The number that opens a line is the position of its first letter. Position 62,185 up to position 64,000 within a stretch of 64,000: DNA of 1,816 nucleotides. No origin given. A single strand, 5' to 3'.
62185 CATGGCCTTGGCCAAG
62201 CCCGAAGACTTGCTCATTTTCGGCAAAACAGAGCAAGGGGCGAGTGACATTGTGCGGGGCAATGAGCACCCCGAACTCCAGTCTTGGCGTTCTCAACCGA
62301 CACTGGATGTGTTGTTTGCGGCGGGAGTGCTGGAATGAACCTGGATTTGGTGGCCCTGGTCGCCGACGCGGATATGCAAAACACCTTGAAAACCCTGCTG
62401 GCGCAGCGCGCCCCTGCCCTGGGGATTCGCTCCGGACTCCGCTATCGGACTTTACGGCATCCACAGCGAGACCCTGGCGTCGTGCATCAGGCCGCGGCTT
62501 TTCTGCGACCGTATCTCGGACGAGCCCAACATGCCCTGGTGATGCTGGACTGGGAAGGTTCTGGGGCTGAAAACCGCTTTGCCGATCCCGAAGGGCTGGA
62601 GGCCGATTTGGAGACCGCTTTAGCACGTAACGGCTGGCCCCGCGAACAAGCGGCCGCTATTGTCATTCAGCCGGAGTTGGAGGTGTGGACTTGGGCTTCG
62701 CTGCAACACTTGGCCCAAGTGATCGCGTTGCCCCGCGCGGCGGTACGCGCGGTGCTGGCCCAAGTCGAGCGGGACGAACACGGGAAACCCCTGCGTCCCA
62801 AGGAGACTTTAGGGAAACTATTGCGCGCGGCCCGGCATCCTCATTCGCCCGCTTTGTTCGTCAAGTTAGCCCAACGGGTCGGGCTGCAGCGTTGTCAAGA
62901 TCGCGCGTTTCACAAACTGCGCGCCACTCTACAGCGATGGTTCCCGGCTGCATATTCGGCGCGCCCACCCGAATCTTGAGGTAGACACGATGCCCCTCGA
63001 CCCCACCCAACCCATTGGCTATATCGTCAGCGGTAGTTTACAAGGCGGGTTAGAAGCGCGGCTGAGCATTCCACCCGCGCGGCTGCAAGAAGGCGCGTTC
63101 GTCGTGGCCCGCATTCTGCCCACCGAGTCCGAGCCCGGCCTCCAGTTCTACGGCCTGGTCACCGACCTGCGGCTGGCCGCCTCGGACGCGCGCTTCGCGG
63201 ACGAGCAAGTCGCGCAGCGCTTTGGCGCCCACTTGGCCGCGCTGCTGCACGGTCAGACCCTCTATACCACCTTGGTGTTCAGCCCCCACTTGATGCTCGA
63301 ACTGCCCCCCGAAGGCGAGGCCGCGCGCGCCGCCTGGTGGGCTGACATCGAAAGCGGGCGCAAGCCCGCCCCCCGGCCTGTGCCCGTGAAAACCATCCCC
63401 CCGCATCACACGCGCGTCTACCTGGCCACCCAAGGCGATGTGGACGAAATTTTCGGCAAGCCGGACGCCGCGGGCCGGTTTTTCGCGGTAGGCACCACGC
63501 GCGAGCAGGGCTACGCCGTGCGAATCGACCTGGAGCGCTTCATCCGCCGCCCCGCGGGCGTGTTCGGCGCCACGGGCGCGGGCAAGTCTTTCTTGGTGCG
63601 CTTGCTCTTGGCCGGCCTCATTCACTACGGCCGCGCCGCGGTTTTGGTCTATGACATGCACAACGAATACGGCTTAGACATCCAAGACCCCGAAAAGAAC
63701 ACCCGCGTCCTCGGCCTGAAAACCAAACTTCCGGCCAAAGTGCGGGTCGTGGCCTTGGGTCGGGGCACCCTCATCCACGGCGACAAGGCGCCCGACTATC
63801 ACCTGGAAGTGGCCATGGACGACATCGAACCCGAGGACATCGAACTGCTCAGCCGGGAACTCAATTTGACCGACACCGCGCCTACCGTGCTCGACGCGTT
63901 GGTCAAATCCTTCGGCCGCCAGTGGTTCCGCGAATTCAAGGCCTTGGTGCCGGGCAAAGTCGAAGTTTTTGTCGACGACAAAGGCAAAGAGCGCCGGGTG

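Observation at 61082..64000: Tight three-gene operon: ABC/SMC-like ATPase + small acidic-motif protein + HerA-type ATPase, a candidate undescribed defence/DNA-processing system cut by the window edge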

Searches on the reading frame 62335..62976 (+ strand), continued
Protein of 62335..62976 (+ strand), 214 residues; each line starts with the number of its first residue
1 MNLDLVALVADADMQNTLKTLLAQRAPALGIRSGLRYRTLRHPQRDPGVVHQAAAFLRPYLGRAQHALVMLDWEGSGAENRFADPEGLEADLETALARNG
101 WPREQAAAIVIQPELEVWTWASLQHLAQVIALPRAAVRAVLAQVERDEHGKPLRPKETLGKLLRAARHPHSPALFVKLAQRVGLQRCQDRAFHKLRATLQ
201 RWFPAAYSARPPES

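Call 84: search_protein_families(library=padloc, alignment_id=A6, max_evalue=1e-10)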
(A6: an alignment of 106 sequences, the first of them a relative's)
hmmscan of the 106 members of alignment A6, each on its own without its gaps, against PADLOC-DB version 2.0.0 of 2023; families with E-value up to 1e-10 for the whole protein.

A. member 1, L008:5-1126:- (374 aa): 0 families

B. families by the number of members that match (of 106 scanned): 249 families (the first 25 are shown)
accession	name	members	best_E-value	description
PDLC00661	HmaB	4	9.2e-119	DNA-adenine methylase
PDLC00660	HmaB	4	1.9e-110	DNA-adenine methylase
PDLC03233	MTase_II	4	7.9e-55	Type II methyltransferase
PDLC02189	DUF1156_MTase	4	2.8e-41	-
PDLC03352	MTase_II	4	6.2e-39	Type II methyltransferase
PDLC03314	MTase_II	4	4.1e-26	Type II methyltransferase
PDLC00659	HmaA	3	1.8e-215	SNF2 helicase / DEAD-box helicase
PDLC03969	TmtA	3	2.3e-23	-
PDLC03965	TmtA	3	9.5e-17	-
PDLC02620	DrmD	2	4.2e-153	DrmD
PDLC02500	BrxHI|BrxHII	2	1.6e-123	BrxHI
PDLC02504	BrxHI|BrxHII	2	6e-115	BrxHII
PDLC02621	DrmD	2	1.4e-105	DrmD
PDLC00662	HmaC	2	7.1e-79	AAA+ ATPase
PDLC02572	DrmA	2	1.4e-74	DrmA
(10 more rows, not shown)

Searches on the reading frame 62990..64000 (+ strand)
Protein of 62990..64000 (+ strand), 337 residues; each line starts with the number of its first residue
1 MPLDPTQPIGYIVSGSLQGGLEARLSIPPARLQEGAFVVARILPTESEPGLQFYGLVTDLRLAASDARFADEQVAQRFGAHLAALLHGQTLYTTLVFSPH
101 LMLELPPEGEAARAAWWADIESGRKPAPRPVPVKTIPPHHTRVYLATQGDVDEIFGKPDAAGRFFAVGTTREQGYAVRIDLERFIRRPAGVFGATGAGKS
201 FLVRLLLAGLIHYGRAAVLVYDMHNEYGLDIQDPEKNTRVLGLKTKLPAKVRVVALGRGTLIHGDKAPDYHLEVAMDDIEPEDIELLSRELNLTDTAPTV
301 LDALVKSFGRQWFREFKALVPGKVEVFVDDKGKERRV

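Call 6: search_protein_families(library=pfam, proteins=[window:62990-64000:+], max_evalue=0.1)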
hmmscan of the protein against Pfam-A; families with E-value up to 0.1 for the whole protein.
window:62990-64000:+ (337 aa): 2 families
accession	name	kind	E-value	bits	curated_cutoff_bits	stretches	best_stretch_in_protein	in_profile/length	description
PF01935.23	DUF87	-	1.2e-19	71.7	23.2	1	167-312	3-123/220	Helicase HerA, central domain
PF09378.16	HAS-barrel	-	0.015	15.8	25.2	1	9-69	1-53/90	HAS barrel domain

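Call 7: search_protein_families(library=padloc, proteins=[window:62990-64000:+], max_evalue=0.1)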
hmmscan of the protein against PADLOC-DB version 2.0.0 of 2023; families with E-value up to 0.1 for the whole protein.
window:62990-64000:+ (337 aa): 14 families
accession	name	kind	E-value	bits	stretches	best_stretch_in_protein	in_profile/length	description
PDLC04105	HerA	-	1.9e-13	47.9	1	133-242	109-222/576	-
PDLC04100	HerA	-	3.4e-09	33.9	1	140-263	117-246/580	-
PDLC02185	HerA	-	6.3e-09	33.1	1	147-281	124-266/585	-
PDLC04101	HerA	-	1.3e-07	28.8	1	179-240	161-222/400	-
PDLC04099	HerA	-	8.9e-07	26.4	1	178-227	161-210/214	-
PDLC04107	HerA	-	1.1e-06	25.9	1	180-228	163-211/306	-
PDLC01055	HerA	-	4.4e-06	23.8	1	133-241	105-213/532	Type III coevolved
PDLC04097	HerA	-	1.2e-05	22.1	1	136-228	111-209/618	-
PDLC04103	HerA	-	0.00014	18.4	1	172-227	158-212/579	-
PDLC04102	HerA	-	0.00022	17.7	1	163-238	151-233/654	-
PDLC04106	HerA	-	0.00083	16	1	170-228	159-222/667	-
PDLC04140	mad8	-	0.00094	16.8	1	179-242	20-75/314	mads_8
PDLC02188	HerA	-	0.0012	15.8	1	135-228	94-193/578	-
PDLC04098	HerA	-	0.058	9.9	1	141-211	129-199/686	-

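Call 8: search_protein_families(library=ncbifam, proteins=[window:62990-64000:+], max_evalue=0.1)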
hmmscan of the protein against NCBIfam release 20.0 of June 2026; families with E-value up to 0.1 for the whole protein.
window:62990-64000:+ (337 aa): 8 families
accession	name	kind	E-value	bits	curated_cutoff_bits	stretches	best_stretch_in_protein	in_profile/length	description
NF042943.1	HerA_antiphage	equivalog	4.9e-09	35.3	800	1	137-262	107-234/566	anti-phage-associated helicase HerA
NF040819.1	helicase_HerA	equivalog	3.4e-05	22.5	970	1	129-228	105-198/561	DNA double-strand break repair helicase HerA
NF040937.1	HerA_Thermprot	equivalog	5.8e-05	21.7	800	1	136-228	95-181/487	DNA double-strand break repair helicase HerA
NF042944.1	HerA_antiphage_2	equivalog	0.00016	20.6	850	1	135-228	86-185/576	anti-phage-associated helicase HerA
NF053655.1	CedD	equivalog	0.001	17.8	600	1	168-233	202-267/527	DNA-translocating ATPase CedD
TIGR00929.1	VirB4_CagE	subfamily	0.0046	15.2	643.1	1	191-225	442-476/792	VirB4 family type IV secretion/conjugal transfer ATPase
NF045975.1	VirB4_plasma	equivalog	0.024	12.3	590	1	191-228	520-556/894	Mbov_0397 family ICE element conjugal transfer ATPase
TIGR02142.1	modC_ABC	equivalog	0.078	12.2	285.05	0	187-220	24-56/353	molybdenum ABC transporter ATP-binding protein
